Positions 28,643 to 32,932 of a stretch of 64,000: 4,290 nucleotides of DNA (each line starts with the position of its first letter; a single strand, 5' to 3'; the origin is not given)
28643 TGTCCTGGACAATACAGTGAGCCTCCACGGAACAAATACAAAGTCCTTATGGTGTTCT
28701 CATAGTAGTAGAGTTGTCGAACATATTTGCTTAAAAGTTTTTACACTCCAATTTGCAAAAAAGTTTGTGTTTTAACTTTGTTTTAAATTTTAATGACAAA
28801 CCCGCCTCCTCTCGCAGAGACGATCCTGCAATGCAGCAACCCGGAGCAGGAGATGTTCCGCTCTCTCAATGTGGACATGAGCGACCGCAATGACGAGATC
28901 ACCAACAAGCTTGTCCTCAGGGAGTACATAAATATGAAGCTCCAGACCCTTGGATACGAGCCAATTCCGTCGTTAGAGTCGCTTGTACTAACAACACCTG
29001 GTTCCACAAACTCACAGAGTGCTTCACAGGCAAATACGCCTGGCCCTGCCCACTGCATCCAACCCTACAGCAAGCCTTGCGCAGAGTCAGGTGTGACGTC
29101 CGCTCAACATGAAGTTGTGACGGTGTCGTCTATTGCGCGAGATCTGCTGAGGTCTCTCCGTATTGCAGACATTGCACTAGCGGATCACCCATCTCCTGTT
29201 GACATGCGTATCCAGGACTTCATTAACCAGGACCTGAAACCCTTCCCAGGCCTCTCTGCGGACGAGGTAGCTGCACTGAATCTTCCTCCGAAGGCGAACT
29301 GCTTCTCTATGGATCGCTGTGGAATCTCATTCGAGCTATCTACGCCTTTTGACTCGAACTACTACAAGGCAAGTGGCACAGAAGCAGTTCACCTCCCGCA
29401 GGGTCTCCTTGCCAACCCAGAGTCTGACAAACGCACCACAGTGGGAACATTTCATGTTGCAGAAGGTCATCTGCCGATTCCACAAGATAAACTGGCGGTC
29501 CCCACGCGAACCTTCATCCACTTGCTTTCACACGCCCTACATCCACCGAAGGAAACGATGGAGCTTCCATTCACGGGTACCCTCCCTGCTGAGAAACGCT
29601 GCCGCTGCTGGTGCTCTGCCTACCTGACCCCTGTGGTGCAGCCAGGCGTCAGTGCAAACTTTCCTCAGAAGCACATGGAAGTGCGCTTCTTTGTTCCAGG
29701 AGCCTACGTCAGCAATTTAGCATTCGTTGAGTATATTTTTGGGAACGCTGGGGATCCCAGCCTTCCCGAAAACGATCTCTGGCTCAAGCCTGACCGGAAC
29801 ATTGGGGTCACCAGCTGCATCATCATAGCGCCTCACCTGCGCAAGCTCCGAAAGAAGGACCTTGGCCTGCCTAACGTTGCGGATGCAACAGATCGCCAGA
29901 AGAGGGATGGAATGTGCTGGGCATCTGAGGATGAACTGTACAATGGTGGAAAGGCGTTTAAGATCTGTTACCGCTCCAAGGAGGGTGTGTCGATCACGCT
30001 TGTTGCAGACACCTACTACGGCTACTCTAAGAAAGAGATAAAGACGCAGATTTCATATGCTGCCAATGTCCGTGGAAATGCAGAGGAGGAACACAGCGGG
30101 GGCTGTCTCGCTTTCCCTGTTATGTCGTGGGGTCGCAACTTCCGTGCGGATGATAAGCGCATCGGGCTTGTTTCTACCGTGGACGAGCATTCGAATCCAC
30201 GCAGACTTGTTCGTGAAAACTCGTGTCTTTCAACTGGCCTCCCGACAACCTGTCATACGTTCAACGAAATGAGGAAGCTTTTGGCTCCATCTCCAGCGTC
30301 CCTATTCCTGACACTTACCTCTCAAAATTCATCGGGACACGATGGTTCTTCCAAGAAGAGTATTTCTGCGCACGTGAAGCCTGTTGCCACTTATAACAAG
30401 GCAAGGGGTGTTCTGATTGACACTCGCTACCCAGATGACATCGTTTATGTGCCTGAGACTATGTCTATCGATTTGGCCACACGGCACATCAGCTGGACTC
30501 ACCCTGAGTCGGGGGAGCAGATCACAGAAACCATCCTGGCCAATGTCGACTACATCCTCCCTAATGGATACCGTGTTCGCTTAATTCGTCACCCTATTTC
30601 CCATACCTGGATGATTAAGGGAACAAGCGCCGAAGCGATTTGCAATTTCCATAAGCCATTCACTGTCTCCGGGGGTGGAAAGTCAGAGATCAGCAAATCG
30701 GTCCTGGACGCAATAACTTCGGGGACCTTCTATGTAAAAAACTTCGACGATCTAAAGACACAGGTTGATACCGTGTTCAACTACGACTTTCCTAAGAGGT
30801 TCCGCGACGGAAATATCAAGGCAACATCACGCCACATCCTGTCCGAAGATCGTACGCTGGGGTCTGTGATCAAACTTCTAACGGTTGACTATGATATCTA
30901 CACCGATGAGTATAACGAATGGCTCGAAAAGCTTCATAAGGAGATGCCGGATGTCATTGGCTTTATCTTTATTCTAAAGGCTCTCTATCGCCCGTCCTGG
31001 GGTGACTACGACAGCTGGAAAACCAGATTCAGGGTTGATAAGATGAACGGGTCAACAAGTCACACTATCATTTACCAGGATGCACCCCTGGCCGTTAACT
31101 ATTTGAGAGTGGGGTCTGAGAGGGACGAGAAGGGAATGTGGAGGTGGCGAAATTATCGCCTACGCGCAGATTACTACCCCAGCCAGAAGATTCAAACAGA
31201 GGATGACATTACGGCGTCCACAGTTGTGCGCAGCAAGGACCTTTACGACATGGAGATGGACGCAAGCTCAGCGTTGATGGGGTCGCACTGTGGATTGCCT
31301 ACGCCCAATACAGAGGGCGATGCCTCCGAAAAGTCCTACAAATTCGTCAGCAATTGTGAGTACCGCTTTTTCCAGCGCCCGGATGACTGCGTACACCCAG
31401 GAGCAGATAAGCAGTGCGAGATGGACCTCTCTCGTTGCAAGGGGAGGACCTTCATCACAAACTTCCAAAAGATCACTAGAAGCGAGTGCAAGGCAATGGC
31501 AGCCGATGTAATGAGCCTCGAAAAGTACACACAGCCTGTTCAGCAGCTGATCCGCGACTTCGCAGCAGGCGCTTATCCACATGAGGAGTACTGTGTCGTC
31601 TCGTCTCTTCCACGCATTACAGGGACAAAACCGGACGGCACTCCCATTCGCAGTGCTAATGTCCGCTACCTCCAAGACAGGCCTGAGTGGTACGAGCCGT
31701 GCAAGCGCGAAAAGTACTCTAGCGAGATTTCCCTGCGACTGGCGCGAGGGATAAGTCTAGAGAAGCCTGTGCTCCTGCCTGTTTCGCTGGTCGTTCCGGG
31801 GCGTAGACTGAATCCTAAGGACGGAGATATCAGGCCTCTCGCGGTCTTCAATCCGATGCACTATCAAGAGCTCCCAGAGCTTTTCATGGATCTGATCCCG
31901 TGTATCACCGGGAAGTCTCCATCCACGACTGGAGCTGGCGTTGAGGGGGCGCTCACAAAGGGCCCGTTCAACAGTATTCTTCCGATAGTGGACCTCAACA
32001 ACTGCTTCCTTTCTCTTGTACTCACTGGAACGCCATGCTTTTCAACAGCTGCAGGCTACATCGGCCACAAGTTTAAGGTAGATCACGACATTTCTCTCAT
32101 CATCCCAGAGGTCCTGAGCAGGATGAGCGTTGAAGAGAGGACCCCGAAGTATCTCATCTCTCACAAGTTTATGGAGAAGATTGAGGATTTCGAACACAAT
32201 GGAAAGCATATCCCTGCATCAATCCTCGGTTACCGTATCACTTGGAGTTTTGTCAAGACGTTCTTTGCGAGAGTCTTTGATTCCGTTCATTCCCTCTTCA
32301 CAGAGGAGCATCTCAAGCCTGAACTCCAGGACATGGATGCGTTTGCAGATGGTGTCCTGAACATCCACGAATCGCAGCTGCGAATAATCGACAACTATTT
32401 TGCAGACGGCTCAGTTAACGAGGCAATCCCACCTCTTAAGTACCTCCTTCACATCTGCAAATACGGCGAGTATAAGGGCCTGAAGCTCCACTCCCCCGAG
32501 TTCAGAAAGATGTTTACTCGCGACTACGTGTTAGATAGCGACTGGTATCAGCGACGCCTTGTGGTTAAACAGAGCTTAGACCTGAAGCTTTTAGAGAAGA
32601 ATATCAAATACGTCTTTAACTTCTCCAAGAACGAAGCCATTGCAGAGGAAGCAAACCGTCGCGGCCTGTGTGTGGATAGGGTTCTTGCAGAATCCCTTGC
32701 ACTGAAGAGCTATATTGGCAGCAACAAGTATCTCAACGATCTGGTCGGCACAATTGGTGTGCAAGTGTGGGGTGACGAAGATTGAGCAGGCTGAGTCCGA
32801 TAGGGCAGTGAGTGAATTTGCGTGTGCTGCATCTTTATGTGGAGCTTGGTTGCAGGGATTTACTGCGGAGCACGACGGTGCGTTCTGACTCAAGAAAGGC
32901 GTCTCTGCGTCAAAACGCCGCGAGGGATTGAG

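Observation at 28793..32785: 1,330-aa globular protein with no recognisable family: a large conserved unknown, possibly an enzyme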

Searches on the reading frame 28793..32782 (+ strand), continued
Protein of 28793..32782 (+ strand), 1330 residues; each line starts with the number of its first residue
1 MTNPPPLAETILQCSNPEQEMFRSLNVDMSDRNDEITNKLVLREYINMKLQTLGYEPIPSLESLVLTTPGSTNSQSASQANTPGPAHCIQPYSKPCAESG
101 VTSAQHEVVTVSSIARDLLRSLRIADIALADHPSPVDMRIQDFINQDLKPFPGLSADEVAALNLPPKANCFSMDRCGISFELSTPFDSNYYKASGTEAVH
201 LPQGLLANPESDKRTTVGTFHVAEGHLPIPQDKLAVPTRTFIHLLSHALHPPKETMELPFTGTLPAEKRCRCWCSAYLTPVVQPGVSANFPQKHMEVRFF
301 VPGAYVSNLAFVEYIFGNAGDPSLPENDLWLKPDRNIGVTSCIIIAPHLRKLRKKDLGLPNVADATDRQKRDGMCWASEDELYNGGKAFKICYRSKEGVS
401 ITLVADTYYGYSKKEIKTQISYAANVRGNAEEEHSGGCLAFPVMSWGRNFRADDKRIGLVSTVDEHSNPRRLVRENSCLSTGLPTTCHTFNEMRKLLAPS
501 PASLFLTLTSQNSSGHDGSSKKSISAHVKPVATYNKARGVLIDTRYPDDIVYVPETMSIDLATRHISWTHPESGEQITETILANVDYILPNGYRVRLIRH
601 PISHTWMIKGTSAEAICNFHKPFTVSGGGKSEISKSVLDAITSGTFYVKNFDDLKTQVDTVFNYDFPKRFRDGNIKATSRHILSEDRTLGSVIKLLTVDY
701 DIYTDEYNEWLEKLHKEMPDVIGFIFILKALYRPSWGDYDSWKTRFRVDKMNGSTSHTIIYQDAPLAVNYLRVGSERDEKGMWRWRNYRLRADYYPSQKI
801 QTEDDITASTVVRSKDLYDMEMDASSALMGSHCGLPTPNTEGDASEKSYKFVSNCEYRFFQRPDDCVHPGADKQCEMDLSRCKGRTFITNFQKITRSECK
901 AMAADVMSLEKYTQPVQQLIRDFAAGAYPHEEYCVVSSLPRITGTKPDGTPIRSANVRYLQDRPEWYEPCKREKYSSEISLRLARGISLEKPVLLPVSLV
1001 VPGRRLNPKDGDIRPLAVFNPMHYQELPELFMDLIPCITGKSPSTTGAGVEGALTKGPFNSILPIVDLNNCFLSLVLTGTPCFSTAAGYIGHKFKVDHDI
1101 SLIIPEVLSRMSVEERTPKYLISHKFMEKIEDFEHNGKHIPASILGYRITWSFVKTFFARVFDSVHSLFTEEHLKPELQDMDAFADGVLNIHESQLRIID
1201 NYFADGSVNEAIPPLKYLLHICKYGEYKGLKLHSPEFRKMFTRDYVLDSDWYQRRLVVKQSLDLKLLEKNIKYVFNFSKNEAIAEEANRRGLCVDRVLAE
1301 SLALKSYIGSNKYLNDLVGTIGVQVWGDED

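Call 60: fold_search(model_id=the predicted structure, library=pdb)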
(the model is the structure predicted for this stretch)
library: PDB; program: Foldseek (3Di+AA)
matches with E <= 10: 168; with E <= 0.001: 32
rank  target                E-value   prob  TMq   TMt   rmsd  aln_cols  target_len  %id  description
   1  8e1u_H                0.0e+00  1.00  0.85  0.91   2.9      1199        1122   39  Propionibacterium freudenreichii PPi-dependent PEPCK in complex with malate (released 2023-06-07)
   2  8e1u_A                0.0e+00  1.00  0.86  0.91   3.0      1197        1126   39  Propionibacterium freudenreichii PPi-dependent PEPCK in complex with malate (released 2023-06-07)
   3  8e1u_B                0.0e+00  1.00  0.85  0.91   3.2      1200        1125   39  Propionibacterium freudenreichii PPi-dependent PEPCK in complex with malate (released 2023-06-07)
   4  8e1u_D                0.0e+00  1.00  0.85  0.91   3.2      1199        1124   39  Propionibacterium freudenreichii PPi-dependent PEPCK in complex with malate (released 2023-06-07)
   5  8e1u_F                0.0e+00  1.00  0.85  0.91   3.2      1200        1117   39  Propionibacterium freudenreichii PPi-dependent PEPCK in complex with malate (released 2023-06-07)
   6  8e1u_C                0.0e+00  1.00  0.85  0.90   3.3      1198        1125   39  Propionibacterium freudenreichii PPi-dependent PEPCK in complex with malate (released 2023-06-07)
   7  8e1u_G                0.0e+00  1.00  0.84  0.90   3.4      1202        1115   39  Propionibacterium freudenreichii PPi-dependent PEPCK in complex with malate (released 2023-06-07)
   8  8e1u_E                0.0e+00  1.00  0.83  0.89   3.8      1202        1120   39  Propionibacterium freudenreichii PPi-dependent PEPCK in complex with malate (released 2023-06-07)
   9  6k31_A               2.0e-101  1.00  0.83  0.90   3.5      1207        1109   40  Crystal structure of pyrophosphate-dependent phosphoenolpyruvate carboxykinase (PPi-PEPCK) (released 2019-11-06)
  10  6k31_B               4.7e-101  1.00  0.83  0.90   3.5      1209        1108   40  Crystal structure of pyrophosphate-dependent phosphoenolpyruvate carboxykinase (PPi-PEPCK) (released 2019-11-06)
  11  6at3_A                6.1e-05  1.00  0.14  0.28   8.6       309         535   11  E. coli phosphoenolpyruvate carboxykinase Y207F mutant bound to thiosulfate and oxaloacetate (released 2018-08-29)
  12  1yvy_B                7.1e-05  1.00  0.15  0.32   7.7       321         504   13  Crystal structure of Anaerobiospirillum succiniciproducens phosphoenolpyruvate carboxykinase (released 2005-07-26)
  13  2pc9_D                7.8e-05  1.00  0.28  0.59  13.1      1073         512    8  Crystal Structure Of ATP-Dependent Phosphoenolpyruvate Carboxykinase From Thermus thermophilus HB8 (released 2007-10-02)
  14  1oen                  8.2e-05  1.00  0.14  0.30   8.5       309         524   12  PHOSPHOENOLPYRUVATE CARBOXYKINASE (released 1996-11-08)
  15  1ytm_A                8.6e-05  1.00  0.15  0.32   7.0       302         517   13  Crystal structure of phosphoenolpyruvate carboxykinase of Anaerobiospirillum succiniciproducens complexed with ATP, ox (released 2006-01-24)
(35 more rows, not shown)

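Call 77: search_protein_representatives(protein=window:29183-32782:+)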
Query: 1200 residues. Proteins with E-value up to 0.001 (for the whole library): 1757; up to 1e-10: 1113; up to 1e-30: 303. The best 150 are listed.
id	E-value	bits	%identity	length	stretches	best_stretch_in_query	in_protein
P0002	0.0e+00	2062.1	74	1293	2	399-1198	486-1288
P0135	6.9e-277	938.3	48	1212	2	405-1194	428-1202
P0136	1.1e-275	934.3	46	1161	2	407-1197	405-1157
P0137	4.4e-248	842.9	47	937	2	399-1161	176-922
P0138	2.5e-246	837.0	44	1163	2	405-1194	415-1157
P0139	1.1e-243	828.3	44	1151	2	406-1194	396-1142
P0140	7.5e-239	812.3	45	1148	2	412-1192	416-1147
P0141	1.3e-228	778.4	44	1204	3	756-1144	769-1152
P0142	7.0e-228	775.9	42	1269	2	407-1195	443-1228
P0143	2.2e-221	754.5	42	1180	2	408-1193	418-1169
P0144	4.7e-217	740.1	41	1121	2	390-1151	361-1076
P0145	3.8e-206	703.9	43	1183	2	416-1141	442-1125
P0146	1.1e-193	662.7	43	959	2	405-1156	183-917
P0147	2.5e-184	631.7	47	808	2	4-323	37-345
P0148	8.0e-179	613.5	46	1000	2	407-905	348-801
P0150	6.0e-173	594.0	39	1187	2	419-1195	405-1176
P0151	2.3e-171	588.7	39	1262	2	419-1193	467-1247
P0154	4.8e-155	534.7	38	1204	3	719-1126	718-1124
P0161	1.2e-134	467.1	37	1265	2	450-1193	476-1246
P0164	3.9e-129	448.9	35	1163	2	434-1193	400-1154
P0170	6.6e-117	408.4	34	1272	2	451-1192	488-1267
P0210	1.1e-65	238.7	45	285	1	759-1050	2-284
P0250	1.1e-51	192.3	30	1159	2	375-1149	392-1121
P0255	4.5e-51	190.3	48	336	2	1006-1193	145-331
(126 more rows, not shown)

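Call 78: list_cluster_members(proteins=[P0135, P0141, P0142, P0150, P0151, P0154, P0161, P0164, P0170, P0250])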
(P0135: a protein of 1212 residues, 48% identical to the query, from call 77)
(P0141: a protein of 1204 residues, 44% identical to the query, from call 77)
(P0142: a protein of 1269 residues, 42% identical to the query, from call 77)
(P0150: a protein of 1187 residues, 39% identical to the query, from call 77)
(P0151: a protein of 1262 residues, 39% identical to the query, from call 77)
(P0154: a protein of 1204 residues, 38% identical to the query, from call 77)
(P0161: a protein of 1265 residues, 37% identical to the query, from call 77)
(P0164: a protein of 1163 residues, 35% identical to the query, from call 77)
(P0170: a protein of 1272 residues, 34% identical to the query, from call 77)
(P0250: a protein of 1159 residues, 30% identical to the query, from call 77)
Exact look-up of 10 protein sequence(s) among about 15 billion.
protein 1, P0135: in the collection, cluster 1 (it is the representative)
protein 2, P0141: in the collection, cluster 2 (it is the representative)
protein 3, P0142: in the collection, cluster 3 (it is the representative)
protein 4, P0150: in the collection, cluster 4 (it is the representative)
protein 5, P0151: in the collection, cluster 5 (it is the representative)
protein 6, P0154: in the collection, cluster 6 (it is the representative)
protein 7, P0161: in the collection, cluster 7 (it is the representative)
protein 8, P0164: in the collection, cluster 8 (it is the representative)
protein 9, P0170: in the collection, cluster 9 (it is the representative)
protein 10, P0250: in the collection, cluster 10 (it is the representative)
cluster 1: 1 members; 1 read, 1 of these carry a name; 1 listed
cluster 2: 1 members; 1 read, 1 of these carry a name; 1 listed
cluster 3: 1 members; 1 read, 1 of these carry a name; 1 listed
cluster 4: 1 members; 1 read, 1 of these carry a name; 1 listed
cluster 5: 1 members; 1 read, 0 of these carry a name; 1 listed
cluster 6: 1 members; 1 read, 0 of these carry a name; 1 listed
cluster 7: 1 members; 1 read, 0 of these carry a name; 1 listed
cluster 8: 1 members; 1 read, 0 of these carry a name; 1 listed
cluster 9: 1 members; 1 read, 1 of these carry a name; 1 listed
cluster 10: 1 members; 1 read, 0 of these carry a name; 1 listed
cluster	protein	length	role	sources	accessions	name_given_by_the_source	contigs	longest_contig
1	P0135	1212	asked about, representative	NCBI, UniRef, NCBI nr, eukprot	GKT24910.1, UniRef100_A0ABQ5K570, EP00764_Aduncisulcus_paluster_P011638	PPi-type phosphoenolpyruvate carboxykinase [Aduncisulcus paluster] | PPi-type phosphoenolpyruvate carboxykinase n=1 Tax=Aduncisulcus paluster TaxID=2918883 ... | gnl/Carplike_NY0171/456_a634_2291.p1 ...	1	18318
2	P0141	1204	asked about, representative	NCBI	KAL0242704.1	hypothetical protein GEMRC1_005267 [Eukaryota sp. GEM-RC1]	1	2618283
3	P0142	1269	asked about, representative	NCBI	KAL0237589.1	hypothetical protein PCE1_000983 [Barthelona sp. PCE]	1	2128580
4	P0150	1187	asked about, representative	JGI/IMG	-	hypothetical protein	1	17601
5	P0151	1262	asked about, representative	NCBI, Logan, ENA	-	-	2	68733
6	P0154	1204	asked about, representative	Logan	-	-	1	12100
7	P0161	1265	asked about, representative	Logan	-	-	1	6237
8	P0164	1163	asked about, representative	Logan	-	-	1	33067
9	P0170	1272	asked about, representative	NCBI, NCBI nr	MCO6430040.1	MAG: hypothetical protein J5J00_04210, partial [Deltaproteobacteria bacterium] | hypothetical protein [Deltaproteobacteria bacterium]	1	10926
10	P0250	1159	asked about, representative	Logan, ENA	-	-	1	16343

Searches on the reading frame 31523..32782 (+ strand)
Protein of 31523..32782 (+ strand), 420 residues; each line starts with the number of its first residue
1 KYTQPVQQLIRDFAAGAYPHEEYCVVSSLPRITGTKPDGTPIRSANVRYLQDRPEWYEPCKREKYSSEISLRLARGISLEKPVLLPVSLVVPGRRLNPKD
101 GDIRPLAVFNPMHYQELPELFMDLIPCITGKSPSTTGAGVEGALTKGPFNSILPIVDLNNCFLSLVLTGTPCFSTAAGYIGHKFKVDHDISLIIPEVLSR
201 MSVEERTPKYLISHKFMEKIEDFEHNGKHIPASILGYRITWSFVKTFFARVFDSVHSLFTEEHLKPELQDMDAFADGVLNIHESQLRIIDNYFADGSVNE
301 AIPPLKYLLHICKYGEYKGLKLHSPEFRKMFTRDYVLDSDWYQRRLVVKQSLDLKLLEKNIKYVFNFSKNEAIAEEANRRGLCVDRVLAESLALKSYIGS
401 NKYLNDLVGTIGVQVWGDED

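Call 41: search_solved_structures(query=window:31523-32782:+, max_evalue=0.001, show_alignments=1)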
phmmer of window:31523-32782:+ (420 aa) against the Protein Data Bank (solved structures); distinct sequences matched with E-value up to 0.001: 2.
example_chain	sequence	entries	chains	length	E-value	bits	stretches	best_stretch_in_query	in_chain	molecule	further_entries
6k31_A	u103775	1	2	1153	9.3e-91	308.2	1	1-414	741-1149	AiPEPCK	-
8e1u_A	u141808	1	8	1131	7.9e-89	301.9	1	2-414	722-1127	PPi-dependent PEPCK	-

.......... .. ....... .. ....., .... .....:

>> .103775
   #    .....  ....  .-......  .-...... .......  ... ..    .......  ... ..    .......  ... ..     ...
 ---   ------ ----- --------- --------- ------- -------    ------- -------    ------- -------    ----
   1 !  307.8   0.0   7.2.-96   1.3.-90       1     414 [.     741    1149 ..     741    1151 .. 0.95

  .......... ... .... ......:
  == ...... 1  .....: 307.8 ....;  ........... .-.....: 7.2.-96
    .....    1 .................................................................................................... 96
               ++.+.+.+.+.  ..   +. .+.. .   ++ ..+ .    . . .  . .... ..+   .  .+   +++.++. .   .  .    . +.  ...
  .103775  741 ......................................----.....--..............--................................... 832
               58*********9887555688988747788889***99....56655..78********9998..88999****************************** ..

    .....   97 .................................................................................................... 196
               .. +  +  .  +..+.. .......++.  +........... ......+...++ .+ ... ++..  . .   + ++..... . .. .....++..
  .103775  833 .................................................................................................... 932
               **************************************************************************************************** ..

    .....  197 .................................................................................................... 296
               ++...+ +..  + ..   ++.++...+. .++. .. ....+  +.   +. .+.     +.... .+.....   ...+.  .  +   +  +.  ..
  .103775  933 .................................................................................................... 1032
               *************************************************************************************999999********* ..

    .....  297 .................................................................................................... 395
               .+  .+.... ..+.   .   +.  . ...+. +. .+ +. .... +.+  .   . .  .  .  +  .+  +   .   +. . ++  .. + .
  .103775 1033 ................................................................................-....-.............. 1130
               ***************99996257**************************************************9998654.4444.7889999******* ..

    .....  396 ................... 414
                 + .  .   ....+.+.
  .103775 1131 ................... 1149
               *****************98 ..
